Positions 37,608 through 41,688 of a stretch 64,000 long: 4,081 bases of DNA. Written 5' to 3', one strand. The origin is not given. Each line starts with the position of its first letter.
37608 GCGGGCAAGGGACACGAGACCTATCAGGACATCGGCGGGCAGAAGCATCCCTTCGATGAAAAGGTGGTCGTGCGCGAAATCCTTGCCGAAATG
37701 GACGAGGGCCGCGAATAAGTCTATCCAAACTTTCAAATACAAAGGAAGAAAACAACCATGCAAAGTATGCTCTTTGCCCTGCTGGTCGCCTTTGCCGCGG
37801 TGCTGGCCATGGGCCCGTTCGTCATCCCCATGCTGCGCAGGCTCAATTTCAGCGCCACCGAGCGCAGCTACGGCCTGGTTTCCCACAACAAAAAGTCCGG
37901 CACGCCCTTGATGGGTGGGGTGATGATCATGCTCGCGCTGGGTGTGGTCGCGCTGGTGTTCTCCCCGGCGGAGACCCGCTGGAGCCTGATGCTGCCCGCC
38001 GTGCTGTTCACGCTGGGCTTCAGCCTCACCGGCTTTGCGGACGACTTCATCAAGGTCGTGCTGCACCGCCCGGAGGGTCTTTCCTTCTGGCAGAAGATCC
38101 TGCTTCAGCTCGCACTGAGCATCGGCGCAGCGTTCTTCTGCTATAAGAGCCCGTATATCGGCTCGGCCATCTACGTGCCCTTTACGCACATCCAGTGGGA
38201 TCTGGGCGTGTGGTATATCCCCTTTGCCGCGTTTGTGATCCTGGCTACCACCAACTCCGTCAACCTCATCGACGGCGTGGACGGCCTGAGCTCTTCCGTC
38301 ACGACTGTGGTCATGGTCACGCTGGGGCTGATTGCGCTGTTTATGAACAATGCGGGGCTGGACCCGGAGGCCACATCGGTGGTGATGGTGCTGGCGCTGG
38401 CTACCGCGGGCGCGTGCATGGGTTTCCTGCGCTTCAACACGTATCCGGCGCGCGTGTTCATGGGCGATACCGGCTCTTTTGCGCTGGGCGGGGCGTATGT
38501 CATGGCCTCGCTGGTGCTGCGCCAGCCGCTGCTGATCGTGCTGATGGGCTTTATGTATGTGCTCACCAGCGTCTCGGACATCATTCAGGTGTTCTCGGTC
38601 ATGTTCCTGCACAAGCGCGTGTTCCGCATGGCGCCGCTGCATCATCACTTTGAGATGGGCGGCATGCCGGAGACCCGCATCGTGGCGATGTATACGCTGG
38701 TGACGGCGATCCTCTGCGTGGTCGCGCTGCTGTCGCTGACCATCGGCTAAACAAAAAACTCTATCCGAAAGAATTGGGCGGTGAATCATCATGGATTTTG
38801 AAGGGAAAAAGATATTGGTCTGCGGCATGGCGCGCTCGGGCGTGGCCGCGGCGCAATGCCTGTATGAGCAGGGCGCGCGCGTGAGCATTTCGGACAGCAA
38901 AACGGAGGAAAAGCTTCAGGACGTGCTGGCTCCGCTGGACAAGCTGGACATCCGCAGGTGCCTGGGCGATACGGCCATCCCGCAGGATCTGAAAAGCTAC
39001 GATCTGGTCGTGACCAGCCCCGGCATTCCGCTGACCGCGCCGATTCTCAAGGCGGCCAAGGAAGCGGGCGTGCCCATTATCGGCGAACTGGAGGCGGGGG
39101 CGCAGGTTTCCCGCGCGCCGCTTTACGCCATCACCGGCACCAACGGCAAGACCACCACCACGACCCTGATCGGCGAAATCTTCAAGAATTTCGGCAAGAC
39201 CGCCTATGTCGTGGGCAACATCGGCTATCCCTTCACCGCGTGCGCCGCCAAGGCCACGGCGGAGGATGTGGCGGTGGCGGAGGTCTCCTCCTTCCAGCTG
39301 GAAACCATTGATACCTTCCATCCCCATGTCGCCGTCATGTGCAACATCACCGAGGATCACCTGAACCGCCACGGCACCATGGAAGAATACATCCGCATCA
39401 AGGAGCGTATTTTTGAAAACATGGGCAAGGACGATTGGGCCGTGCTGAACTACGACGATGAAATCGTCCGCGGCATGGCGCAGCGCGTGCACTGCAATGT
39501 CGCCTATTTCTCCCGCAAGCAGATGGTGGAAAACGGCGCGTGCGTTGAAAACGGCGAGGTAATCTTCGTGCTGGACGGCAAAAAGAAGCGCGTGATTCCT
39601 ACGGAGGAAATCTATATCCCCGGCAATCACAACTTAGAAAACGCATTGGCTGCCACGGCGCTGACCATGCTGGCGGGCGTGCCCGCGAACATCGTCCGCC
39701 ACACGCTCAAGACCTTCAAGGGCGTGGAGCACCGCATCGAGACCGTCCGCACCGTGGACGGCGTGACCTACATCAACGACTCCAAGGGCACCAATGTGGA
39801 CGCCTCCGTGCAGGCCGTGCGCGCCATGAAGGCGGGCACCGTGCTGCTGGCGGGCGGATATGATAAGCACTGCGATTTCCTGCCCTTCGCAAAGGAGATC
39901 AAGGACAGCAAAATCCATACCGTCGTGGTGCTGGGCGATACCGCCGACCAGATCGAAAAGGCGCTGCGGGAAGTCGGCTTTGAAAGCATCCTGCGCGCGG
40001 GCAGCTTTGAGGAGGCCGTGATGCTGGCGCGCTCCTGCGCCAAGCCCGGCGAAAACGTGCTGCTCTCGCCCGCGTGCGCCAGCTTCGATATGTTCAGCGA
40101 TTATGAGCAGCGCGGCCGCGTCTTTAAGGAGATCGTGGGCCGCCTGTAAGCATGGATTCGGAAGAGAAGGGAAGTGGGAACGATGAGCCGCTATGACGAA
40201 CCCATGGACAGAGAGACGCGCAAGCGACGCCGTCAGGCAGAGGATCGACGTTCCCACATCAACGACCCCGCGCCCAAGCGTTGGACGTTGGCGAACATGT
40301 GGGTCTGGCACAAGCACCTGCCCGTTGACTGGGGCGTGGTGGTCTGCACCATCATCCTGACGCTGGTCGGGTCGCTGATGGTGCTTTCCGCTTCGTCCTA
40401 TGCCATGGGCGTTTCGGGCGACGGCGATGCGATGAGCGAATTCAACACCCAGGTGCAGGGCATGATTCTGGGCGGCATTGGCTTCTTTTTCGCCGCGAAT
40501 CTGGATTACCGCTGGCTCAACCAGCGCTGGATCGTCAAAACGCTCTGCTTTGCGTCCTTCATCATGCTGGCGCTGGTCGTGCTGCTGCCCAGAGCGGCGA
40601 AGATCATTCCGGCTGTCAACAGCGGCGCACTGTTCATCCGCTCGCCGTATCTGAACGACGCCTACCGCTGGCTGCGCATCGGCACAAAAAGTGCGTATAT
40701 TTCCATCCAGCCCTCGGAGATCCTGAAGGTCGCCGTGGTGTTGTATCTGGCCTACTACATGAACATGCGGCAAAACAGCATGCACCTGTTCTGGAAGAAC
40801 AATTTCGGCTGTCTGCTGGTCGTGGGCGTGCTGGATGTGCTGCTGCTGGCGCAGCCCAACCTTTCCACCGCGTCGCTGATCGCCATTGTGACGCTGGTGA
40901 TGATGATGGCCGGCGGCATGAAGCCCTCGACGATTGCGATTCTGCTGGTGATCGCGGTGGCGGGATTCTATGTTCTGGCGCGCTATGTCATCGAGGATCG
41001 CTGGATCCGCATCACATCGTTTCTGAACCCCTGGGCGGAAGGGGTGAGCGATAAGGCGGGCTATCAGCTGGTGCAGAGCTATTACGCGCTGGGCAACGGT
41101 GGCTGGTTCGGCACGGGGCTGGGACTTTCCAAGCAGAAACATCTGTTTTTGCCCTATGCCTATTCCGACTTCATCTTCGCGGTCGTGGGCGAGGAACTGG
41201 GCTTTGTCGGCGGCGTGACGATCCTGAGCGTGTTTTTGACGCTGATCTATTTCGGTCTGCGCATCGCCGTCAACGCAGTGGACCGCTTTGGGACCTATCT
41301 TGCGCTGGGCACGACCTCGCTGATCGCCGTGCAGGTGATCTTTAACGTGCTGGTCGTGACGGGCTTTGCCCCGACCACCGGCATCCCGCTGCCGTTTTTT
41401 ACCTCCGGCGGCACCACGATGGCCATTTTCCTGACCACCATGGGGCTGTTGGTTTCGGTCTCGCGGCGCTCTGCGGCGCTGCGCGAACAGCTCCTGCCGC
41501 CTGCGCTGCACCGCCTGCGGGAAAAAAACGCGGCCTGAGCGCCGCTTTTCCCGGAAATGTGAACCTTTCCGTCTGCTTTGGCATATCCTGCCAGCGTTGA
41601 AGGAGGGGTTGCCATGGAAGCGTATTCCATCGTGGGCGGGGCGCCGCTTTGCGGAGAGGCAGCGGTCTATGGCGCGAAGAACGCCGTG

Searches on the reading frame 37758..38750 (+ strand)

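Call 52: search_protein_families(library=pfam, max_evalue=0.00001, proteins=[window:37758-38750:+])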
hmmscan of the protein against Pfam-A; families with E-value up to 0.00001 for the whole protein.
window:37758-38750:+ (330 aa): 1 family
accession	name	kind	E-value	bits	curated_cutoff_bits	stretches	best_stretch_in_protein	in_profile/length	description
PF00953.26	Glycos_transf_4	-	3.6e-33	115.3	27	1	81-253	4-158/160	Glycosyl transferase family 4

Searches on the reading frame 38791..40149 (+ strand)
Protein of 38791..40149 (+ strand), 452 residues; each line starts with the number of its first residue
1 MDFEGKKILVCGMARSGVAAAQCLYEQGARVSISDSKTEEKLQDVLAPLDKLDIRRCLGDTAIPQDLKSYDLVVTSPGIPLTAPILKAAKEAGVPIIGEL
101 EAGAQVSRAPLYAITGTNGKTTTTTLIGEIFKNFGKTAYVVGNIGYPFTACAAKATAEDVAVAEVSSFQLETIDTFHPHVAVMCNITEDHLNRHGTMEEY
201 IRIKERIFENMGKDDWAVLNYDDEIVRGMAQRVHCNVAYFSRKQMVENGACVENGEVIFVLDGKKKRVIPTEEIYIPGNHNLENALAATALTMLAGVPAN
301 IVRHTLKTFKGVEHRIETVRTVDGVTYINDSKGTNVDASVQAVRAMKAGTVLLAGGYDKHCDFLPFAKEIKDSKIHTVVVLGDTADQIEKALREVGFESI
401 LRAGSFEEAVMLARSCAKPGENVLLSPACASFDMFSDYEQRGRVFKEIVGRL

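Call 52: search_protein_families(library=pfam, max_evalue=0.00001, proteins=[window:38791-40149:+])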
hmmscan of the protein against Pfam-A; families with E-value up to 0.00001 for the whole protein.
window:38791-40149:+ (452 aa): 3 families
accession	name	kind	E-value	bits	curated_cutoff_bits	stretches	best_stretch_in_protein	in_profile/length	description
PF08245.18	Mur_ligase_M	-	2.8e-38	132.3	24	1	114-291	1-199/200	Mur ligase middle domain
PF21799.2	MurD-like_N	-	1.1e-13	51.7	27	1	6-98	1-88/88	Mur ligase MurD-like, N-terminal domain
PF02875.26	Mur_ligase_C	-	4.1e-13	50.7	28.4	1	314-429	1-127/127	Mur ligase, glutamate ligase domain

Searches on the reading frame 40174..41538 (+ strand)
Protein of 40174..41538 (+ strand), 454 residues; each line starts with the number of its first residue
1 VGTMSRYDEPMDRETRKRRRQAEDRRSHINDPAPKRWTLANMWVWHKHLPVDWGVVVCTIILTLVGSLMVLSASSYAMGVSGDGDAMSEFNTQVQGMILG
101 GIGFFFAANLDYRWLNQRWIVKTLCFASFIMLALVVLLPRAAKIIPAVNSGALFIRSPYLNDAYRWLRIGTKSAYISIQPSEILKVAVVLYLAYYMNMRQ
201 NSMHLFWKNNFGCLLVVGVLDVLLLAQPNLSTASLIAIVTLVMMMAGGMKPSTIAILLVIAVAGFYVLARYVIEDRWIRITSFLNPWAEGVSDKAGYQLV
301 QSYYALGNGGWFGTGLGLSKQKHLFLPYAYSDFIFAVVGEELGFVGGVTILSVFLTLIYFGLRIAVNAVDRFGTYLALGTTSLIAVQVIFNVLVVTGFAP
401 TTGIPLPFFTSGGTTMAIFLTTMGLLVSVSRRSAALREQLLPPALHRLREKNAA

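Call 61: search_protein_families(library=ncbifam, max_evalue=1e-20, proteins=[window:40174-41538:+])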
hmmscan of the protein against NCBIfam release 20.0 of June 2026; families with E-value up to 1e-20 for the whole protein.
window:40174-41538:+ (454 aa): 6 families
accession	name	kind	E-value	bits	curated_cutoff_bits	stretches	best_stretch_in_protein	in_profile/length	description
TIGR02614.1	ftsW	equivalog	6.2e-85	285.4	337.5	1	53-432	2-356/357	putative lipid II flippase FtsW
TIGR02615.1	spoVE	exception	6.5e-81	272.5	448.8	1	52-431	1-354/354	stage V sporulation protein E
TIGR02210.1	rodA_shape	equivalog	1.7e-70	237.9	336.7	1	52-432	1-355/357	rod shape-determining protein RodA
NF008042.0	PRK10774.1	equivalog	6.6e-41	140.6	493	1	159-429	122-388/405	cell division protein FtsW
NF008060.0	PRK10794.1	equivalog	4.6e-38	131.1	590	1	161-432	97-362/370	peptidoglycan glycosyltransferase MrdB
NF037961.1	RodA_shape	subfamily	2e-26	93.3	150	1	291-423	268-401/415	rod shape-determining protein RodA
